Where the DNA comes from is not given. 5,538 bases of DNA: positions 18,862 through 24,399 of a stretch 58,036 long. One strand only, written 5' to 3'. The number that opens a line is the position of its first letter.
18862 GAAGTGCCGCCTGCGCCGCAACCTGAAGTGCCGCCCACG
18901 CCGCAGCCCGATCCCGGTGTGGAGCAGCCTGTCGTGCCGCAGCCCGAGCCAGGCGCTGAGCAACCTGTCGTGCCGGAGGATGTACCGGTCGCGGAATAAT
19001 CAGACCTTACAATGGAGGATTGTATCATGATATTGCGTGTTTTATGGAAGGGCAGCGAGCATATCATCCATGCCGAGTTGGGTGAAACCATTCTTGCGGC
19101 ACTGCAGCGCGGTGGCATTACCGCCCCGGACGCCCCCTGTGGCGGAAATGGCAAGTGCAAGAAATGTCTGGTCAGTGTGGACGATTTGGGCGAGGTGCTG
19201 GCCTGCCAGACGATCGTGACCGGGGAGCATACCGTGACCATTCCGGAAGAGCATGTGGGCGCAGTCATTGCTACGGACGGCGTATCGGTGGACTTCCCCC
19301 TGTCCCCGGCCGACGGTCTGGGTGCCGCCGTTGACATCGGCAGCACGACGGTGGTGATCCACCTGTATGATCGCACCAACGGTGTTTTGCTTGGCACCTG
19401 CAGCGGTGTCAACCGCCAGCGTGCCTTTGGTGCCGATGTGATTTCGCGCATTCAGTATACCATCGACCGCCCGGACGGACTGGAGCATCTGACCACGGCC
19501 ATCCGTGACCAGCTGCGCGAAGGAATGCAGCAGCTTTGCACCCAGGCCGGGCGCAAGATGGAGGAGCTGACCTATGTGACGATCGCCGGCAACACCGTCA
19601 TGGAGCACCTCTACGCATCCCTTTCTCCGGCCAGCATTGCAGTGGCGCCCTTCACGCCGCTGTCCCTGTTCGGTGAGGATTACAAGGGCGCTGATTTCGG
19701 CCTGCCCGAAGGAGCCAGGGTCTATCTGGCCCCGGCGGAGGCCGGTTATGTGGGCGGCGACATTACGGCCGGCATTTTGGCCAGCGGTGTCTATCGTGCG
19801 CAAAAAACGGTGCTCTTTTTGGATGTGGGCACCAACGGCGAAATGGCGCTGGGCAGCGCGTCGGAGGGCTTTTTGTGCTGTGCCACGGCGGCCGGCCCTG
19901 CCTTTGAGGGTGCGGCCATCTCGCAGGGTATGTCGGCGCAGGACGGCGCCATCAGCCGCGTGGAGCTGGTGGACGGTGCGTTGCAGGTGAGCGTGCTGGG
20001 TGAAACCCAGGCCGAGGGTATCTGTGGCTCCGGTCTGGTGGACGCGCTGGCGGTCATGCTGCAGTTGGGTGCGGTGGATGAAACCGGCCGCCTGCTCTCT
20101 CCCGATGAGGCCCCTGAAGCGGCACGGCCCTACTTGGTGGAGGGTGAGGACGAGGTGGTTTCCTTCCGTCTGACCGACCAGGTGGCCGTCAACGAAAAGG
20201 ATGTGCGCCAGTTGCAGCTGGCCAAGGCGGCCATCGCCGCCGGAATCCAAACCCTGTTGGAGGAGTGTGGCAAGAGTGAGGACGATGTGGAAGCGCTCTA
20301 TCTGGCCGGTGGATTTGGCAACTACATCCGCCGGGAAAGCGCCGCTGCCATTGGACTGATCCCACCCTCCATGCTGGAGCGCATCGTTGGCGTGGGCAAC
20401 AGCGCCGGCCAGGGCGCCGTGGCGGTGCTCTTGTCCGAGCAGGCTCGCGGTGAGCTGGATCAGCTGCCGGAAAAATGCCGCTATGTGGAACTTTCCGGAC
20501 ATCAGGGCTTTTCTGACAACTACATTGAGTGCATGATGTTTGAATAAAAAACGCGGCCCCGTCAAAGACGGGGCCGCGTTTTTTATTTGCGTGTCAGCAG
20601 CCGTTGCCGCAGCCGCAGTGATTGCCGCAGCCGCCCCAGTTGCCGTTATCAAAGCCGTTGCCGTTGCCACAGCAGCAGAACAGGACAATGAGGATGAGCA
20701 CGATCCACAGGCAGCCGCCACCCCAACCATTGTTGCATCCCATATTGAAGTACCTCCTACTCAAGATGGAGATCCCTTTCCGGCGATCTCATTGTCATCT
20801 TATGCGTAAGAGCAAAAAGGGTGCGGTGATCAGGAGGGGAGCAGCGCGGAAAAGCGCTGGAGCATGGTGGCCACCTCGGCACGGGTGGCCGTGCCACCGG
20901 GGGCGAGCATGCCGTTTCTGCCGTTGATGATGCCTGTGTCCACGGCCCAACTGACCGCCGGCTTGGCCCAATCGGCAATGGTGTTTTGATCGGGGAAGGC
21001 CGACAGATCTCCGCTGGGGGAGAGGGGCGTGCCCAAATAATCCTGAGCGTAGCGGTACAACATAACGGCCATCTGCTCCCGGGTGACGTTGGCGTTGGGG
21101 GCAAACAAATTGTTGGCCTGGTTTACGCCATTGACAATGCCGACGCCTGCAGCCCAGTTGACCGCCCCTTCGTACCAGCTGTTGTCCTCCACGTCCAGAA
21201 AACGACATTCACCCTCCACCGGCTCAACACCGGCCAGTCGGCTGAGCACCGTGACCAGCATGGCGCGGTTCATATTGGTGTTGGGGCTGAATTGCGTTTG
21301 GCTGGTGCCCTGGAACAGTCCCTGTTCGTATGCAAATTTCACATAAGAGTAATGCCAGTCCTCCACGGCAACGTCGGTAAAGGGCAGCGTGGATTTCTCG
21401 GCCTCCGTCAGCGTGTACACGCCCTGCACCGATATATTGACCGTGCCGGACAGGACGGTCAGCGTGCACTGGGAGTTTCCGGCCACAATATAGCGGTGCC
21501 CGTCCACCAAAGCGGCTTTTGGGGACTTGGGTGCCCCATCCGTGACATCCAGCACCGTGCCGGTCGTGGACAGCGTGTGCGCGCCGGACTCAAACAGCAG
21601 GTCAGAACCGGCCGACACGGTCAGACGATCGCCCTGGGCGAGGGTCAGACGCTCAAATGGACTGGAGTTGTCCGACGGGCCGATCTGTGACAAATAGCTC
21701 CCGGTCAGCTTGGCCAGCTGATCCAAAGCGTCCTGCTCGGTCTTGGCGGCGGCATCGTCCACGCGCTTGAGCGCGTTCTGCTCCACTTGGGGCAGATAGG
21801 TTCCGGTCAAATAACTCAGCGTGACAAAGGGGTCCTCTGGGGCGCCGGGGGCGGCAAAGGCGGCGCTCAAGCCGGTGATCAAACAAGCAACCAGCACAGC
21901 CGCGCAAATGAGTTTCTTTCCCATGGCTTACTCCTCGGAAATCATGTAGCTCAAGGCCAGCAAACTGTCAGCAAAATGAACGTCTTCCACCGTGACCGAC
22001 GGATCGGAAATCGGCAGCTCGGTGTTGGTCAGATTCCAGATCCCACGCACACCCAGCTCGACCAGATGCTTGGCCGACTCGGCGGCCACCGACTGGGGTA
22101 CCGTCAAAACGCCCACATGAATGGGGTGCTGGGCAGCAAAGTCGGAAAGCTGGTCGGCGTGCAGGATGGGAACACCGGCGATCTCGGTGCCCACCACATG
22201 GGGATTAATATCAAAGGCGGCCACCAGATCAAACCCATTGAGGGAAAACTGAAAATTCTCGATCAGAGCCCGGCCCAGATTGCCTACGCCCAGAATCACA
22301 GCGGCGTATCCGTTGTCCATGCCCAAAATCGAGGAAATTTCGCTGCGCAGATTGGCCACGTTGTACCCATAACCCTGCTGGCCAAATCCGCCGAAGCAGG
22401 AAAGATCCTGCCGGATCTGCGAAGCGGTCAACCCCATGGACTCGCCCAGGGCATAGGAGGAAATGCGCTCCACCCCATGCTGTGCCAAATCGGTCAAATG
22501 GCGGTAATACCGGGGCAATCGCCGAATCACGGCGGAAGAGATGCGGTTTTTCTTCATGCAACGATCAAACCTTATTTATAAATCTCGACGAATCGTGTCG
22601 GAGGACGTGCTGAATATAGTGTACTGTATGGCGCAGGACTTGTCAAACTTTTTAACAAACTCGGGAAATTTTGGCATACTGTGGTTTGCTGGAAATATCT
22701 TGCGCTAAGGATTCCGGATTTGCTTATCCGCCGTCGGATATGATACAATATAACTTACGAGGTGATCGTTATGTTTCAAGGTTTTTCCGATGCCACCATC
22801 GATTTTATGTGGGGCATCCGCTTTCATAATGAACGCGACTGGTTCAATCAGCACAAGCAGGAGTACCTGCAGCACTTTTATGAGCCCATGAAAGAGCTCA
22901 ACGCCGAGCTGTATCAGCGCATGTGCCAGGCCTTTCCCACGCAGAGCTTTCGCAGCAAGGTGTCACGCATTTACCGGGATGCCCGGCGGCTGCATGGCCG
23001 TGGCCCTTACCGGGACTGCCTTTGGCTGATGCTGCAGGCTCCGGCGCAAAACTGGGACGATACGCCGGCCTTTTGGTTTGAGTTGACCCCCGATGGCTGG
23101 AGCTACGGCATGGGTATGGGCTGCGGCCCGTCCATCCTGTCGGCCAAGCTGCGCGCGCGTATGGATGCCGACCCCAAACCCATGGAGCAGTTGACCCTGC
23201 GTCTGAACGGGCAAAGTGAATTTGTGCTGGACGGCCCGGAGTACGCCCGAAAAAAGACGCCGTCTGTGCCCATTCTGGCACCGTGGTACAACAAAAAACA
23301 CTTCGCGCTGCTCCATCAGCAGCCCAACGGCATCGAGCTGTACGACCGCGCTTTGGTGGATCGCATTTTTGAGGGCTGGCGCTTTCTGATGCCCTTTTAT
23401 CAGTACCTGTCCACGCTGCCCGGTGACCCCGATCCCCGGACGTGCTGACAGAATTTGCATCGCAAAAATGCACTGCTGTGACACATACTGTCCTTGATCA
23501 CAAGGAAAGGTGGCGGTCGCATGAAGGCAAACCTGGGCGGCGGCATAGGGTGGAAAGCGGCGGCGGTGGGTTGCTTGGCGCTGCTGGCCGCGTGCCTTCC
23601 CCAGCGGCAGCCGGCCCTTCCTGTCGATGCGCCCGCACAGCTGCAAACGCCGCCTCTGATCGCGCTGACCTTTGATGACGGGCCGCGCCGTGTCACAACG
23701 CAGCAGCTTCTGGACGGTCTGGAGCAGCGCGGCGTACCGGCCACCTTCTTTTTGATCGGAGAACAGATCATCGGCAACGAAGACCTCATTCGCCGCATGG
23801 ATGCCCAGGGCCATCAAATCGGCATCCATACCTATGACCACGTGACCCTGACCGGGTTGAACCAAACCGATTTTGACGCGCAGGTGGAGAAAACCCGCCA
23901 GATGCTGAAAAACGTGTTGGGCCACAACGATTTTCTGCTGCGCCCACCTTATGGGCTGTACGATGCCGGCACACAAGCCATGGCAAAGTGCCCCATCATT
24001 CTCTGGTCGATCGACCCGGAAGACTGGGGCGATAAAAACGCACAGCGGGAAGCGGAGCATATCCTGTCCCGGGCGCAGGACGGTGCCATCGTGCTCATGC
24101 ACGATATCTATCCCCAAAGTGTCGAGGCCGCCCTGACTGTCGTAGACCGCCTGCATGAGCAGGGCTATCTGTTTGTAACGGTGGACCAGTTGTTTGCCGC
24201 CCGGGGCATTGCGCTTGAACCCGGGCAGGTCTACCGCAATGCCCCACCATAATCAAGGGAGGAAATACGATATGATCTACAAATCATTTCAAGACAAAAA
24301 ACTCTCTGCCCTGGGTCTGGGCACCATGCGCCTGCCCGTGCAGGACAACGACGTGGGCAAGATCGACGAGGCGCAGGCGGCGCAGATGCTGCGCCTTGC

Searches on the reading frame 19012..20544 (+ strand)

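Call 32: search_protein_families(library=pfam, proteins=[window:19012-20544:+], max_evalue=0.001)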
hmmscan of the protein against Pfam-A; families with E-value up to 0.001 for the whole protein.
window:19012-20544:+ (511 aa): 4 families
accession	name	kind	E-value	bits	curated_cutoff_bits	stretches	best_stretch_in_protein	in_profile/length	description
PF14574.11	RACo_C_ter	-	2.6e-70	236.9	27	1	266-510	2-249/261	C-terminal domain of RACo the ASKHA domain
PF17651.6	Raco_middle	-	4.7e-47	160.1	26.8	1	103-262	1-162/163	RACo middle region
PF13510.11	Fer2_4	-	3.8e-06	27.3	22.8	1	19-72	13-74/82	2Fe-2S iron-sulfur cluster binding domain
PF00111.32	Fer2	-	7.2e-06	26.3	21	1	12-70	3-77/77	2Fe-2S iron-sulfur cluster binding domain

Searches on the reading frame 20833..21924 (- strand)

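Call 32: search_protein_families(library=pfam, proteins=[window:20833-21924:-], max_evalue=0.001)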
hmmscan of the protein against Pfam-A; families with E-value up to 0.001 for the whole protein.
window:20833-21924:- (364 aa): 1 family
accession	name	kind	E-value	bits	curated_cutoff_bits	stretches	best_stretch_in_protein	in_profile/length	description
PF00395.25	SLH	-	5.2e-31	106.8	20.8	3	310-352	2-44/44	S-layer homology domain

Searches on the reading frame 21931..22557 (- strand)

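Call 32: search_protein_families(library=pfam, proteins=[window:21931-22557:-], max_evalue=0.001)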
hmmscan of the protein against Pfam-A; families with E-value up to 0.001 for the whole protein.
window:21931-22557:- (209 aa): 2 families
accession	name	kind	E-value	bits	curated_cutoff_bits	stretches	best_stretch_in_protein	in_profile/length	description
PF06971.19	Put_DNA-bind_N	-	7e-21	74.5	27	1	6-53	2-49/49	Putative DNA-binding protein N-terminus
PF02629.25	CoA_binding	-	1.3e-19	71.1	22.3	1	85-178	5-96/97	CoA binding domain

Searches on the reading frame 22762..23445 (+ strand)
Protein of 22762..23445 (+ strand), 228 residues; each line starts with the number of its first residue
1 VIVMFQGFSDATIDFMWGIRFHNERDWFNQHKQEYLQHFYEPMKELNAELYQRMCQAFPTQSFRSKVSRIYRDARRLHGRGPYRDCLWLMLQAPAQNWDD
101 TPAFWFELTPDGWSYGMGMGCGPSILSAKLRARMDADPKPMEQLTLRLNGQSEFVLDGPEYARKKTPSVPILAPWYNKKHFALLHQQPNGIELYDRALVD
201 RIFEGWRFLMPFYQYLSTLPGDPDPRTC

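Call 32: search_protein_families(library=pfam, proteins=[window:22762-23445:+], max_evalue=0.001)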
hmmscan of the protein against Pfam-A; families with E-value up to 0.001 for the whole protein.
window:22762-23445:+ (228 aa): 1 family
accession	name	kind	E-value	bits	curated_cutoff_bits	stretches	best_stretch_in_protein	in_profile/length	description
PF09365.15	DUF2461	-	4.8e-40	138.1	22.8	1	12-215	2-208/208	Conserved hypothetical protein (DUF2461)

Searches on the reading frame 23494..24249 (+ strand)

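Call 32: search_protein_families(library=pfam, proteins=[window:23494-24249:+], max_evalue=0.001)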
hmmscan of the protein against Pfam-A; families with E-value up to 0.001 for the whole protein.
window:23494-24249:+ (252 aa): 1 family
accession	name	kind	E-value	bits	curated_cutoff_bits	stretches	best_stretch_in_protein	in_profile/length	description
PF01522.26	Polysacc_deac_1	-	3.1e-33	114.8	23.1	1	53-164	6-116/124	Polysaccharide deacetylase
